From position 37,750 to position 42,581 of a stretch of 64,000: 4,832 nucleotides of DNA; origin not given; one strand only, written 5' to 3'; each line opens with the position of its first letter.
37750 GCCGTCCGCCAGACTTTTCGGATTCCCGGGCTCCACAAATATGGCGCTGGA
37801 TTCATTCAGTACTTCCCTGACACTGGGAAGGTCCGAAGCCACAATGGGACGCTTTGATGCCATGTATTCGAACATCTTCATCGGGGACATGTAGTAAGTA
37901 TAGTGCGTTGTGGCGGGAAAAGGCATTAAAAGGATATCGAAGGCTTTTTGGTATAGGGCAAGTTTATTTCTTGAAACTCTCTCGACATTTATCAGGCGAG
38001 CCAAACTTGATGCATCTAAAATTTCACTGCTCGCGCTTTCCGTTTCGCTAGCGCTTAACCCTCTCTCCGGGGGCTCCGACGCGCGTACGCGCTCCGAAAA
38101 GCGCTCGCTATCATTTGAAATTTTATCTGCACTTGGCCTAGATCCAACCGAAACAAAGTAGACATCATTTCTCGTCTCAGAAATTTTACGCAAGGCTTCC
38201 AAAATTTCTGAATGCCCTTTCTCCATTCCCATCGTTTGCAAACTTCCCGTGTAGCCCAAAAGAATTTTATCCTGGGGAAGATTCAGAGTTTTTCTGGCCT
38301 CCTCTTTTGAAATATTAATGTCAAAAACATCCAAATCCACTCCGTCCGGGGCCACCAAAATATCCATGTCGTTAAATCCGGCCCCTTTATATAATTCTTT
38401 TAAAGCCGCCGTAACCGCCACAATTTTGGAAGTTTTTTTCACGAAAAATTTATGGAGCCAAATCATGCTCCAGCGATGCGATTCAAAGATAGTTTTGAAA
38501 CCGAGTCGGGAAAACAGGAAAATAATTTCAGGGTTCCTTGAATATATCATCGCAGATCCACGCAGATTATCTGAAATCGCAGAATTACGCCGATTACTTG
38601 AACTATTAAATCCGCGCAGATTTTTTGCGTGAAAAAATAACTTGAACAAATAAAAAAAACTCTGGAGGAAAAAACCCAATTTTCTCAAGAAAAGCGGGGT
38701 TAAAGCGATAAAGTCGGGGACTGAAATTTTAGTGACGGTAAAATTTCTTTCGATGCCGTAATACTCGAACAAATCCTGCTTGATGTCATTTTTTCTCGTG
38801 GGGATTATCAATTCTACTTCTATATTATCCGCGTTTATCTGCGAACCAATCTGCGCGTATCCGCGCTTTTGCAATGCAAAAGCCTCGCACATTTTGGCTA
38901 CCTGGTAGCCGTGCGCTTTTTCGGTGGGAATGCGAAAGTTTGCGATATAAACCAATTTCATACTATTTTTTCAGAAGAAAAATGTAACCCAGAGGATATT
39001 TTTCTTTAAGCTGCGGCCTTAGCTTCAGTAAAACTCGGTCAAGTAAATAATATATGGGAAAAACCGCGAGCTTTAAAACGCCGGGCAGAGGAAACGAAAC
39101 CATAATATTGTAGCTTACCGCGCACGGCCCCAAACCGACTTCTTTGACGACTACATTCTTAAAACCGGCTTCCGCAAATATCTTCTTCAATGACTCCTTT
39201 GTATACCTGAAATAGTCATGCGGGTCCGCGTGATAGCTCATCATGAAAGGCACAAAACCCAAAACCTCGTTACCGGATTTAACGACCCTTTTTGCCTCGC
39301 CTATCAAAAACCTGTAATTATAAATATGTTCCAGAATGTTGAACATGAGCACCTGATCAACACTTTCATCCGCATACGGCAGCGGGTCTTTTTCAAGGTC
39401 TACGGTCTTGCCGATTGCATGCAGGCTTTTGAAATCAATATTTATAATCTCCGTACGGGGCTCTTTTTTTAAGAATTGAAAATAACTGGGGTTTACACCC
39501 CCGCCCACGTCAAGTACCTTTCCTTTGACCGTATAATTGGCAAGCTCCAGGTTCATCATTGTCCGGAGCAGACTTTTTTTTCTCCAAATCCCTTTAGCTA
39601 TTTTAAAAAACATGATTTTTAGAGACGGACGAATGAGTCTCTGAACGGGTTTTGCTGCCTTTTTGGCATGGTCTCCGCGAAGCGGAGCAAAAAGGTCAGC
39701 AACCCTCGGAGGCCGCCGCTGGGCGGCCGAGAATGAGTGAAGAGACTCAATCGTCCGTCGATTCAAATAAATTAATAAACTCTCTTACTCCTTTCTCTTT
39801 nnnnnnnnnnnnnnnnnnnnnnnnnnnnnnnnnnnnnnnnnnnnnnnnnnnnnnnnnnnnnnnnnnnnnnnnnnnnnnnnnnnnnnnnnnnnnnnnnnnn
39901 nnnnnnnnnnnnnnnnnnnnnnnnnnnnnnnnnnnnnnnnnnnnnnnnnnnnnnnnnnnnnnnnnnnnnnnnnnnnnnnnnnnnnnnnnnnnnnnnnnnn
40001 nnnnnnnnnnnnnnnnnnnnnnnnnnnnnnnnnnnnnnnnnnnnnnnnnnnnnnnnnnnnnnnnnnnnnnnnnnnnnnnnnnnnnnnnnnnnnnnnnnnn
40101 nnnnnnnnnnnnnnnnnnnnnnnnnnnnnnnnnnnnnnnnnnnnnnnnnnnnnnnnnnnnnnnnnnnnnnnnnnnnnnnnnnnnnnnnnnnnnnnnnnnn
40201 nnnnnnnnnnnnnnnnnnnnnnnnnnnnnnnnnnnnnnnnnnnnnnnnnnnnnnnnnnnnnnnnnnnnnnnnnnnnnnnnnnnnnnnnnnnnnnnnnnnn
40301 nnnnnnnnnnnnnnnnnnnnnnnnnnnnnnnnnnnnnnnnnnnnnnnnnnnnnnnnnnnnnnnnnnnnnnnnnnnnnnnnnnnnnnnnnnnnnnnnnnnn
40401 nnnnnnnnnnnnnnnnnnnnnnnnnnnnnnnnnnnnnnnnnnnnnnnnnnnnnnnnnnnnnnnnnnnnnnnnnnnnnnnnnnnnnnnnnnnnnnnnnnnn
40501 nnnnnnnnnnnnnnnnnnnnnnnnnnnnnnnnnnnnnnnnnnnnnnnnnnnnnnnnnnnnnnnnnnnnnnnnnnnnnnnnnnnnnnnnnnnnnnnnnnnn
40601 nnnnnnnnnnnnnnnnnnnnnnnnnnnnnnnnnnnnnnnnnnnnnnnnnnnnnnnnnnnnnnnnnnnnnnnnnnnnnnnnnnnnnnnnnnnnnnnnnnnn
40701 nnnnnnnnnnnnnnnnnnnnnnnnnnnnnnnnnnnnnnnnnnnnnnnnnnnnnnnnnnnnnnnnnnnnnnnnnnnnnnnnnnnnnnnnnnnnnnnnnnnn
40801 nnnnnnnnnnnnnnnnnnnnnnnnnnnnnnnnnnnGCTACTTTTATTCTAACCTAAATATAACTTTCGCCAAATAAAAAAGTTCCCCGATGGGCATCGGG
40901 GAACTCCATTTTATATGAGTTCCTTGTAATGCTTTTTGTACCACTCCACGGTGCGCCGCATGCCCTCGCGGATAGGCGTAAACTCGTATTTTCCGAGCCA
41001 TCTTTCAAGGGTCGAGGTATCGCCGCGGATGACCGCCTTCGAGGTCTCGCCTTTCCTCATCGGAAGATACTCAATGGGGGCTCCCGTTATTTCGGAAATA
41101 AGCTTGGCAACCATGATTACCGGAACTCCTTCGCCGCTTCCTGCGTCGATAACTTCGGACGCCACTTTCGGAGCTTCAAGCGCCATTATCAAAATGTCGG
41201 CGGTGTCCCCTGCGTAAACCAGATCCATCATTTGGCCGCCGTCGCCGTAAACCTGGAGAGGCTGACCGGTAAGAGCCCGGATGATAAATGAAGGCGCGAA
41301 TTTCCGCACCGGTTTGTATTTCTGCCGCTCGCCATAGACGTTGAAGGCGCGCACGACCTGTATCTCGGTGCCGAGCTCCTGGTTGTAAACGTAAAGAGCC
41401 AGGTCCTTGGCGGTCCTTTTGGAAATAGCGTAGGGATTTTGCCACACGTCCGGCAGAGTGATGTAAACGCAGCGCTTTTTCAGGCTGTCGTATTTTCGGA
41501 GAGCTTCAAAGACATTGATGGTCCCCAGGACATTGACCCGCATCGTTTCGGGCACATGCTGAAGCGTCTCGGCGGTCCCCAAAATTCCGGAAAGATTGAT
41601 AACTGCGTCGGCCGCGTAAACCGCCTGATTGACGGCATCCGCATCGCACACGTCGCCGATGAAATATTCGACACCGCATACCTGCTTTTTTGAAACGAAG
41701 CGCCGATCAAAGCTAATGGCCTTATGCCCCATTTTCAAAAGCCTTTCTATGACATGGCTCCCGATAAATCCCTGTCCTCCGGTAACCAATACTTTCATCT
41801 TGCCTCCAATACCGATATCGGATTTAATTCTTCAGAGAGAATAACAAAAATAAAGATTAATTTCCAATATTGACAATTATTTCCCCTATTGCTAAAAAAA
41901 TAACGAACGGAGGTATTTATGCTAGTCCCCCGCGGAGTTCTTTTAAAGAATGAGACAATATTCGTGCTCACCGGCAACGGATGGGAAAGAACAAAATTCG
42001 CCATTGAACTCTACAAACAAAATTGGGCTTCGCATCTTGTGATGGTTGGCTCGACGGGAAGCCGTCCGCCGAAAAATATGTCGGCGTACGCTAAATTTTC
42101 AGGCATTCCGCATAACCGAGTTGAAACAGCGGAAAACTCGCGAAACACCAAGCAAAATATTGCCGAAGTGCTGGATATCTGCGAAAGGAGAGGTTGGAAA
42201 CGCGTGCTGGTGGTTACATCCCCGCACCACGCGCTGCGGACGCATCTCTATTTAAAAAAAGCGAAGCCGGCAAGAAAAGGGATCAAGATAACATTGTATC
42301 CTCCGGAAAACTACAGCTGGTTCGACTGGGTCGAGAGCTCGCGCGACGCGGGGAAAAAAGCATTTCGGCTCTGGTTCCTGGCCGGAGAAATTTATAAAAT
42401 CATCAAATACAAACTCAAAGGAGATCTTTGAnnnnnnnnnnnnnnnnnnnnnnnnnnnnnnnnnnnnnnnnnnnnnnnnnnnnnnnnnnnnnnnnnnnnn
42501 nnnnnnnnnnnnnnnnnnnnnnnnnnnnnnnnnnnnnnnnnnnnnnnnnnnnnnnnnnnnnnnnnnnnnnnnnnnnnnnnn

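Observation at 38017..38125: GC-rich palindromic ~109-nt insert translated in-frame inside a glycosyltransferase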

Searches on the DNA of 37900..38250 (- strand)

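Call 13: search_rna_families(source=window, start=37900, end=38250, threshold=evalue, max_evalue=10)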
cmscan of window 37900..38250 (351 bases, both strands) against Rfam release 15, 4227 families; matches with E-value up to 10: 2.
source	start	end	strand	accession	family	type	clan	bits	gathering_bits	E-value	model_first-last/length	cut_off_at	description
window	38126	38242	-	RF00357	snoR44_J54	Gene; snRNA; snoRNA; CD-box;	CL00069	21.1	48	0.14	1-97/97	no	Small nucleolar RNA R44/J54/Z268 family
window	37956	37987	-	RF01792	eiav_FSE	Cis-reg; frameshift_element;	-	12.6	40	1.8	1-35/35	no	ribosomal frameshift site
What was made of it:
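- On Any curated structured RNA family (Rfam 15), including self-cleaving ribozymes and introns: Within 37900-38250 nothing relevant appeared at E <= 10 (call 13).
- No ribozyme or intron family matches at E <= 10 (call 13).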

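Call 41: build_rna_model(alignment_id=A3, structure=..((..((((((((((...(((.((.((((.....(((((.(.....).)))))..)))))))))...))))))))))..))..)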
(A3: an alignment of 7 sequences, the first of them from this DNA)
Model R1 built from alignment A3 (7 sequences, 84 columns); structure: as given.
model positions 84; base pairs 27; branch points 0; effective number of sequences 0.95; information 0.677 bits per position. Calibrated on 0.2 Mb of random sequence (short: E-values are rough).
structure used (alignment columns):
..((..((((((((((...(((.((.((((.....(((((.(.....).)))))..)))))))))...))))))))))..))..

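Call 43: search_with_rna_model(model_id=R1, sources=[window, L001, L004, L005, L006, L009, L011, L013, L014, L015, L016, L017, L019], max_evalue=10)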
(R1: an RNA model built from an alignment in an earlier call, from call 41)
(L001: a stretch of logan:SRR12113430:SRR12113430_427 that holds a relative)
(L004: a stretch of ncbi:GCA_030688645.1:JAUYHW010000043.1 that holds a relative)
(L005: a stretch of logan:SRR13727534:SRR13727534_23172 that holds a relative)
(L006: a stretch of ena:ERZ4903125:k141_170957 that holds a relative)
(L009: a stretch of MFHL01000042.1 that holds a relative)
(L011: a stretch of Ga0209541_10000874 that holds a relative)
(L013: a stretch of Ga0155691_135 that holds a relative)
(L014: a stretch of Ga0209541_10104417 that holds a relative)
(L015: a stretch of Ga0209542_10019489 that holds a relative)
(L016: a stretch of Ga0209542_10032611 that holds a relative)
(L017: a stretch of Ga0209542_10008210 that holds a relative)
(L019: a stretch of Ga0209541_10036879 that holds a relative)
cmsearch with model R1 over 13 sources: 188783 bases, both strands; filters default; matches with E-value up to 10: 19.
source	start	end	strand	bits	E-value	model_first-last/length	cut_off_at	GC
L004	10849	10932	+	110.9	5.6e-26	1-84/84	no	0.64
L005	1941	2024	+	110.9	5.6e-26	1-84/84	no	0.64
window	38027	38110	-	110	9.9e-26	1-84/84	no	0.65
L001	2139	2222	+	110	9.9e-26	1-84/84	no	0.65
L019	1018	1101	-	108.1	3e-25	1-84/84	no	0.61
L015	6939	7022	-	107.6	4.1e-25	1-84/84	no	0.65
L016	1246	1329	-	106.9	6.1e-25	1-84/84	no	0.68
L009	4873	4956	-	106.7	7.1e-25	1-84/84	no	0.64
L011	10238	10321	+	106.7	7.1e-25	1-84/84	no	0.64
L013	9446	9529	-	106.7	7.1e-25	1-84/84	no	0.64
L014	1899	1982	+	106.5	7.8e-25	1-84/84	no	0.64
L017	6082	6165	-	106.5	7.8e-25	1-84/84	no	0.64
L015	5275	5358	+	101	2.2e-23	1-84/84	no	0.67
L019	1018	1101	+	19.8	0.031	1-84/84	no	0.61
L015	5275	5358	-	19.6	0.033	1-84/84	no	0.67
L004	10849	10932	-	18.4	0.07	1-84/84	no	0.64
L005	1941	2024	-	18.4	0.07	1-84/84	no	0.64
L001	2139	2222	-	16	0.3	1-84/84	no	0.65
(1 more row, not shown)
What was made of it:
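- Checked: Base composition: the 84-nt centre is 65% GC (call 43).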

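Call 57: search_with_rna_model(model_id=R1, sources=[L022, L023, L024], max_evalue=10, show_alignments=4)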
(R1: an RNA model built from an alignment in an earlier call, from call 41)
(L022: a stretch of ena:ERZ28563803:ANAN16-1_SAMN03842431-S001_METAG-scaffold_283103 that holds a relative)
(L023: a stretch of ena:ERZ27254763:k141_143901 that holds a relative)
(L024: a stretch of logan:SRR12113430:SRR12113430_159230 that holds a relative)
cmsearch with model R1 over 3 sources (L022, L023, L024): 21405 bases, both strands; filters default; matches with E-value up to 10: 2.
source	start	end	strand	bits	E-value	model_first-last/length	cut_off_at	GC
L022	571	662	-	71.5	1.1e-16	1-84/84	no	0.66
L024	10412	10506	+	35.5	2.8e-07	1-84/84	no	0.59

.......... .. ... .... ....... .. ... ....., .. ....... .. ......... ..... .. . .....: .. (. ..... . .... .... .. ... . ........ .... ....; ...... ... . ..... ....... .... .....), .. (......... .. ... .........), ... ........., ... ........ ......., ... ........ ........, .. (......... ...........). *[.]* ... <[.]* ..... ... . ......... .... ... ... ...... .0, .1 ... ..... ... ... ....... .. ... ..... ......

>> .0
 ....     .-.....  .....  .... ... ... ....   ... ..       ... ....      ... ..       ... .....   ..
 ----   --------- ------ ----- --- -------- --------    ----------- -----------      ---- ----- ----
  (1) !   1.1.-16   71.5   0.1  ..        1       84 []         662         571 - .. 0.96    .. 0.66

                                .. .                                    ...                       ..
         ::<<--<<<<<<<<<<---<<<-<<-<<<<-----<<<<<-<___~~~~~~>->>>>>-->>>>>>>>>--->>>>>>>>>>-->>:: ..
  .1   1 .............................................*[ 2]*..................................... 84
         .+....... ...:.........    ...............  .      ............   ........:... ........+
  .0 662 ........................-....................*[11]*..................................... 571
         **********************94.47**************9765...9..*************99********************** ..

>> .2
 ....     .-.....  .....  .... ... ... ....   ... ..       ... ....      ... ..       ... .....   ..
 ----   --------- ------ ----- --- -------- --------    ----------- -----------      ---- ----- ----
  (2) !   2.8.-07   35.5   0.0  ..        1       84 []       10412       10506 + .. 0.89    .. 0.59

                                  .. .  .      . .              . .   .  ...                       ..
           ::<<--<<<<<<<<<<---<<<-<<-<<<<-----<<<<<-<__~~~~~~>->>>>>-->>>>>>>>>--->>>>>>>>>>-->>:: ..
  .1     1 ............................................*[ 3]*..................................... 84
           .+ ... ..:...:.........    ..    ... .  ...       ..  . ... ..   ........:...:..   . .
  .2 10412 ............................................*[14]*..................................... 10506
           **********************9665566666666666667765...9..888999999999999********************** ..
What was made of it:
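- Model R1 scores them at 101-111 bits and finds a second copy on contig L015 plus diverged variants in L022 and L024 (calls 43, 57).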

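Call 60: search_with_rna_model(model_id=R1, source=window, filters=off, max_evalue=10)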
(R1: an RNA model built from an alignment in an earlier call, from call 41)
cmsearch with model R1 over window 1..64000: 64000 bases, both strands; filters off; matches with E-value up to 10: 13.
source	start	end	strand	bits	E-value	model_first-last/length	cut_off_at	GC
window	38027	38110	-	110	3.4e-26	1-84/84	no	0.65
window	38027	38110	+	16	0.1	1-84/84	no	0.65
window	40873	40912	+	11.4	1.5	1-84/84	no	0.45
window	36149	36214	-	11.2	1.9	1-84/84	no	0.32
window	57846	57929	+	10.8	2.2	1-84/84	no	0.56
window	40873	40912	-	9.7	4.4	1-84/84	no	0.45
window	58874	58937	-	9.6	4.6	1-84/84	no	0.42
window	25508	25583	-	9.5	5.1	1-84/84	no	0.33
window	61456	61543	+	9.4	5.4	1-84/84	no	0.53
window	30205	30255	-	9.3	5.7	1-84/84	no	0.47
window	27278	27330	+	9.2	6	1-84/84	no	0.55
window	1754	1804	-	9.1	6.2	1-84/84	no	0.39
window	59281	59335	+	9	6.8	1-84/84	no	0.49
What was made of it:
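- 38027..38110 (-): Conserved 84-nt unit: a 2-bp clamp, tandem G·A, stem P1, and the P2/P3 core with its apical loop. This unit is what recurs in other genes. Covariance model R1 scores it at 110 bits, E = 1e-25 (calls 41, 43, 60).
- On REP/REPIN-RAYT: The element is intragenic, ~120 nt, and present once in 64 kb (call 60).
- Copy number looks low: one canonical copy in the 64-kb window with the search filters off (call 60).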

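Call 72: search_dna_similar(query=window:38005-38137:-, collection=phages, mode=distant, max_evalue=0.01)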
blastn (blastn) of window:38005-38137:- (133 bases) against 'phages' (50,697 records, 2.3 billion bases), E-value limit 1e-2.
No match.

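Call 73: search_dna_similar(query=window:38005-38137:-, collection=plasmids, mode=distant, max_evalue=0.01)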
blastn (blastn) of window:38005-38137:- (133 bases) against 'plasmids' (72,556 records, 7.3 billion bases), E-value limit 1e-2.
No match.
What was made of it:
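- The element does not match any phage or plasmid record (calls 72, 73).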

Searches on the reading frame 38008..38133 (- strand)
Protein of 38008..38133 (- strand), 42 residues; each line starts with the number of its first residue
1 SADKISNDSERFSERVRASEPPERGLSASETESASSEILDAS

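Call 29: find_homologous_proteins(query=window:38008-38133:-, max_evalue=10)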
Query seq(42 aa): no candidate shares three 5-residue words with the query. No homologue found.
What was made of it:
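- Tried and rejected: The 42-aa query shared no indexed words with any candidate (call 29).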

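Call 44: search_protein_representatives(protein=window:38008-38133:-)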
Query: 42 residues. Proteins with E-value up to 0.001 (for the whole library): 0; up to 1e-10: 0; up to 1e-30: 0. The best 0 are listed.
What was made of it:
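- Both peptide searches of the protein databases returned nothing (calls 29, 44).
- Tried and rejected: The exhaustive phmmer search gave zero hits at E <= 0.001 (call 44).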

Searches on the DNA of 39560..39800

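Call 74: search_rna_families(source=window, start=39560, end=39800, threshold=evalue, max_evalue=10)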
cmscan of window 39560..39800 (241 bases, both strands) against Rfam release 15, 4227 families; matches with E-value up to 10: 2.
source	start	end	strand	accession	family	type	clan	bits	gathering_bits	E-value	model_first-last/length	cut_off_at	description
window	39560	39578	-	RF03060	uup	Cis-reg;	-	13.9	36.8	3.2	1-19/48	3'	uup RNA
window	39643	39707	+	RF03871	mir-5681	Gene; miRNA;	-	12.8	88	8.9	1-61/61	no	mir-5681 microRNA precursor family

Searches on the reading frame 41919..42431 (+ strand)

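Call 82: search_protein_families(library=pfam, proteins=[window:41919-42431:+], max_evalue=0.001)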
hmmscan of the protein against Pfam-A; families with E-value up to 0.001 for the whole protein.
window:41919-42431:+ (170 aa): 1 family
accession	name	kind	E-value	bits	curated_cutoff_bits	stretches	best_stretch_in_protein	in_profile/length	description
PF02698.23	DUF218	-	7.3e-17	62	27.6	1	13-136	2-110/133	DUF218 domain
